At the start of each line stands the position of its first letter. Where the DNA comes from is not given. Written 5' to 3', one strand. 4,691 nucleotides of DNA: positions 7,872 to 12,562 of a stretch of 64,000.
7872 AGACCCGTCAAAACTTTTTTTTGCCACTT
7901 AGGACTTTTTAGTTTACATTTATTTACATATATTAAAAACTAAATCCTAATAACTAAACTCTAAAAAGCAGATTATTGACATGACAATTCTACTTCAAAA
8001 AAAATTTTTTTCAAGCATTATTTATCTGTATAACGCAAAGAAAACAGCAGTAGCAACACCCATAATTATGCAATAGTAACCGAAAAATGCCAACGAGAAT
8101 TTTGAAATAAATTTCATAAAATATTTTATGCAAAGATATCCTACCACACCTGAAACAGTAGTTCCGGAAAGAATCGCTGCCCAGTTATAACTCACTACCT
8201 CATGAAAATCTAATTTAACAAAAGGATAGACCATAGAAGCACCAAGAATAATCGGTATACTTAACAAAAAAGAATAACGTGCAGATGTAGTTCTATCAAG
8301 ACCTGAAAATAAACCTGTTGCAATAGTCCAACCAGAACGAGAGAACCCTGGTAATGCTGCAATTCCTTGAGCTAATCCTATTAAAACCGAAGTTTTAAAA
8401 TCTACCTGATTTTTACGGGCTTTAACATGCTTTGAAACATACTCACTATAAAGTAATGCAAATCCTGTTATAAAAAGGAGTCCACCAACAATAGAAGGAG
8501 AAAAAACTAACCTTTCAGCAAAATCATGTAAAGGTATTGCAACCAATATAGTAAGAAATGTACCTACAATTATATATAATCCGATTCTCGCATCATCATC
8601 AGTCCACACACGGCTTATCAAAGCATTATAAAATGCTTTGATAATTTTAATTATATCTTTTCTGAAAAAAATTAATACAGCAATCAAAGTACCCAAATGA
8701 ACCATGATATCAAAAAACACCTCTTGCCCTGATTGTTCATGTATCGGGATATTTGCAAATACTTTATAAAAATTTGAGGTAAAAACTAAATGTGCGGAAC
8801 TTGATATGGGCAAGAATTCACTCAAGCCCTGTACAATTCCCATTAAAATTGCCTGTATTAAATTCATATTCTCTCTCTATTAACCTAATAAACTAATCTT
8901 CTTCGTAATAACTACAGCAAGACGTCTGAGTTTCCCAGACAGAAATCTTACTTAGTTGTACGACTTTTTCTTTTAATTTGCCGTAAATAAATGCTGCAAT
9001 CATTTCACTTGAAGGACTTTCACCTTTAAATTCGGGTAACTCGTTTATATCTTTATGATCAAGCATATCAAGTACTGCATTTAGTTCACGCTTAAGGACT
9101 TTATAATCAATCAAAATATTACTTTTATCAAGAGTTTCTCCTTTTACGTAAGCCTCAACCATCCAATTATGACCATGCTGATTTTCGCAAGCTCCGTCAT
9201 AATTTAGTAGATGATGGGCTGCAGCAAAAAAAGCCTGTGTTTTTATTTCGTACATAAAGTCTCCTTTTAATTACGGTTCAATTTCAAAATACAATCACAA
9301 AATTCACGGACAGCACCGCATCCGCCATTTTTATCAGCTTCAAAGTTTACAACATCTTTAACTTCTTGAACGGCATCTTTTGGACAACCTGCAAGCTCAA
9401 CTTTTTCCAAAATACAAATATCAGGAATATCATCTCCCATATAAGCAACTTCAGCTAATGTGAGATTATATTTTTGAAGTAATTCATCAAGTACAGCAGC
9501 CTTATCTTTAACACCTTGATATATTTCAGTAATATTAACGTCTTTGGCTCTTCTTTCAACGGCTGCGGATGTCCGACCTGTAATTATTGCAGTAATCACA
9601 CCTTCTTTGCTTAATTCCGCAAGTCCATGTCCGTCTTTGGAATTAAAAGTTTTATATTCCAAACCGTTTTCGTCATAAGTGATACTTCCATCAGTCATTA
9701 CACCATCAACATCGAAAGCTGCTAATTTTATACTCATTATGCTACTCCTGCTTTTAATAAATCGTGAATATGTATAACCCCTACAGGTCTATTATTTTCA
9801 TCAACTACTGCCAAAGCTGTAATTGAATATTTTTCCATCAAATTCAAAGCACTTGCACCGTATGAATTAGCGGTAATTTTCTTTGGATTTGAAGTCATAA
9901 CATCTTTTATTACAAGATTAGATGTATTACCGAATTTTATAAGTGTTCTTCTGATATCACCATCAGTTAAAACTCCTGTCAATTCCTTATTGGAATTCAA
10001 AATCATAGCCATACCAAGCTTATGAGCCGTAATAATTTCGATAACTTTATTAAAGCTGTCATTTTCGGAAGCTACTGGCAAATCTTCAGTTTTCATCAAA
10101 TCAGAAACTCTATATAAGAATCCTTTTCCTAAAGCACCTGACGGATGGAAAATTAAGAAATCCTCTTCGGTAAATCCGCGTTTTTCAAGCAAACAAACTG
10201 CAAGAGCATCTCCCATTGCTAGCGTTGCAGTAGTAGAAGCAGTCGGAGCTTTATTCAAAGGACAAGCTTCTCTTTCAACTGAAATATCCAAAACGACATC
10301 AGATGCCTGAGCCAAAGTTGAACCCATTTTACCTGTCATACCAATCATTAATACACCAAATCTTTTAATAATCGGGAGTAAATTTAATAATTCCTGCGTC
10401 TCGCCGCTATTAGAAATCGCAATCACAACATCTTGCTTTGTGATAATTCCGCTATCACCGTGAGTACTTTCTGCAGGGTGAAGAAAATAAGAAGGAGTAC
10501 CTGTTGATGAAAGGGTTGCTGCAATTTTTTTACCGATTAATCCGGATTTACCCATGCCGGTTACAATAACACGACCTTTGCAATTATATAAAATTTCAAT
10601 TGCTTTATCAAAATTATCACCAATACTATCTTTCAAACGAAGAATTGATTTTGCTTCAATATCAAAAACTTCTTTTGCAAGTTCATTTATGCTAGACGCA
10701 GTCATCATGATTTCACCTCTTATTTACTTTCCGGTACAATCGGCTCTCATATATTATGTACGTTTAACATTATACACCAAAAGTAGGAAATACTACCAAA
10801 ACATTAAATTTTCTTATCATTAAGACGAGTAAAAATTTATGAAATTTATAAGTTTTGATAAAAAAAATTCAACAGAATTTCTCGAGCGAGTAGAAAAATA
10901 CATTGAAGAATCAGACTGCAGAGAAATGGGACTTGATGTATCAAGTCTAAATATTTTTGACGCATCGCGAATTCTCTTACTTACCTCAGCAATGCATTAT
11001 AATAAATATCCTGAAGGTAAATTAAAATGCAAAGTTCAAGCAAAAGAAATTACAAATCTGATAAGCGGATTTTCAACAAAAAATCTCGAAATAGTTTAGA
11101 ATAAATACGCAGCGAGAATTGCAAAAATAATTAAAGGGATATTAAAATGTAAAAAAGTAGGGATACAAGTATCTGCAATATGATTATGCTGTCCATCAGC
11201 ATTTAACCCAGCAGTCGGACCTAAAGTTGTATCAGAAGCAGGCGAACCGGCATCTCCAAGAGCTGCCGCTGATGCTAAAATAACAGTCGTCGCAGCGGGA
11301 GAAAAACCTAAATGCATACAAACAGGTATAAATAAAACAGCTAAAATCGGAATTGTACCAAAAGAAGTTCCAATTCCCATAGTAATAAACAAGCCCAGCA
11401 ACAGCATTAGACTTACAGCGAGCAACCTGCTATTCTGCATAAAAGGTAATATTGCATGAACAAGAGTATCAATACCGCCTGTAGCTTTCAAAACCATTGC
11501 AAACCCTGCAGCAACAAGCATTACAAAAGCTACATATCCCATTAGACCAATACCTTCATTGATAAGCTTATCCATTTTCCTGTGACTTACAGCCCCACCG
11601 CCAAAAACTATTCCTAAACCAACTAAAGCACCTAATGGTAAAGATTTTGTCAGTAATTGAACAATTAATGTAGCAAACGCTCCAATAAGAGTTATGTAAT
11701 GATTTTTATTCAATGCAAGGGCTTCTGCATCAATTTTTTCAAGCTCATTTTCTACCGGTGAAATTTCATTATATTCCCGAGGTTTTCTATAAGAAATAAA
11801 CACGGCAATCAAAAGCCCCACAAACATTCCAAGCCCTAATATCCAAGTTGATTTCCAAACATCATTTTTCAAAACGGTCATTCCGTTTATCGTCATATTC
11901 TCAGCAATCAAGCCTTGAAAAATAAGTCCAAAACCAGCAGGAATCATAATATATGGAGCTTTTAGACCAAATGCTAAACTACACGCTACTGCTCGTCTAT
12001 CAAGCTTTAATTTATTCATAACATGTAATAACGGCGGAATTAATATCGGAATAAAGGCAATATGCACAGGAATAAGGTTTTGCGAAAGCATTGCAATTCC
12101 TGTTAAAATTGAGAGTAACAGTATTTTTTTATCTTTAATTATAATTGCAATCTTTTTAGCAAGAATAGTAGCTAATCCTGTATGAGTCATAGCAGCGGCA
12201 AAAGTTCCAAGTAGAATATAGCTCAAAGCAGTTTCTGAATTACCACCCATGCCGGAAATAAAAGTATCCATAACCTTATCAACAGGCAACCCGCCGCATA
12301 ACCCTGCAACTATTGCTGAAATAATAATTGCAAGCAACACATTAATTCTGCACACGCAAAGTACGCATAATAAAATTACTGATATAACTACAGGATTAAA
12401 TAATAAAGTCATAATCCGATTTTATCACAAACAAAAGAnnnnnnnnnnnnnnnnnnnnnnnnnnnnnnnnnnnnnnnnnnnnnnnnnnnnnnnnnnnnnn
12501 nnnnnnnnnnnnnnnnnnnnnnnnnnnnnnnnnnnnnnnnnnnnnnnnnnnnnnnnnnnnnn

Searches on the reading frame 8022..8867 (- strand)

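Call 8: search_protein_families(library=ncbifam, proteins=[window:8022-8867:-], max_evalue=0.00001)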
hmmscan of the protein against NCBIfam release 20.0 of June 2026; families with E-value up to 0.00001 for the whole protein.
window:8022-8867:- (281 aa): 12 families
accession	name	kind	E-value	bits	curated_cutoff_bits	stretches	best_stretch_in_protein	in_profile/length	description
NF001393.0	PRK00281.2-4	equivalog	1.2e-62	211.8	284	1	1-277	1-264/266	undecaprenyl-diphosphate phosphatase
NF001392.0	PRK00281.2-1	equivalog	1.3e-57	195.4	308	1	1-276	5-271/280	undecaprenyl-diphosphate phosphatase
TIGR00753.1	undec_PP_bacA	equivalog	4.8e-57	193.6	217.5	1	6-270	1-255/255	undecaprenyl-diphosphatase UppP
NF001390.0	PRK00281.1-4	equivalog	8.5e-55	186.1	260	1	1-277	4-266/272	undecaprenyl-diphosphate phosphatase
NF001397.0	PRK00281.3-4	equivalog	5.9e-51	173.7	363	1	1-278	1-279/281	undecaprenyl-diphosphate phosphatase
NF001394.0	PRK00281.2-5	equivalog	2.6e-50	171.5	311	1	2-275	7-273/281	undecaprenyl-diphosphate phosphatase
NF001389.0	PRK00281.1-2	equivalog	4e-47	160.9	262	1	2-276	5-263/272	undecaprenyl-diphosphate phosphatase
NF001391.0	PRK00281.1-5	equivalog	7.9e-42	143.5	293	1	1-278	4-274/279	undecaprenyl-diphosphate phosphatase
NF001395.0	PRK00281.3-1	equivalog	1e-38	133.4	394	2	146-279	174-305/306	undecaprenyl-diphosphate phosphatase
NF001388.0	PRK00281.1-1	equivalog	7e-38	130.7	362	1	2-277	6-272/273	undecaprenyl-diphosphate phosphatase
NF001396.0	PRK00281.3-3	equivalog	1.4e-35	123.5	382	1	2-275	3-262/264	undecaprenyl-diphosphate phosphatase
NF001398.0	PRK00281.3-5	equivalog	3.6e-34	118.9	354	1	1-259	2-255/278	undecaprenyl-diphosphate phosphatase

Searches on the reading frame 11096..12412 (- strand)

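Call 8: search_protein_families(library=ncbifam, proteins=[window:11096-12412:-], max_evalue=0.00001)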
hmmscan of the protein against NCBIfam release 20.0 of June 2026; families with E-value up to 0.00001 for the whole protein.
window:11096-12412:- (438 aa): 4 families
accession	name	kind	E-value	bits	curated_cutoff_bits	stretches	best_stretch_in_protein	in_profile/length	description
NF037994.1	DcuC_1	equivalog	1.6e-08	33.8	100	1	295-397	43-146/389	C4-dicarboxylate transporter DcuC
NF052307.1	ArgOrthExpArcD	equivalog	2.2e-08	33.4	650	1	286-433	77-221/469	arginine/ornithine antiporter ArcD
NF007781.0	PRK10472.1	equivalog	4.4e-06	25.9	625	0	2-96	5-100/446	gluconate transporter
TIGR00931.1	antiport_nhaC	equivalog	4.7e-06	25.6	370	1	278-432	53-204/454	Na+/H+ antiporter NhaC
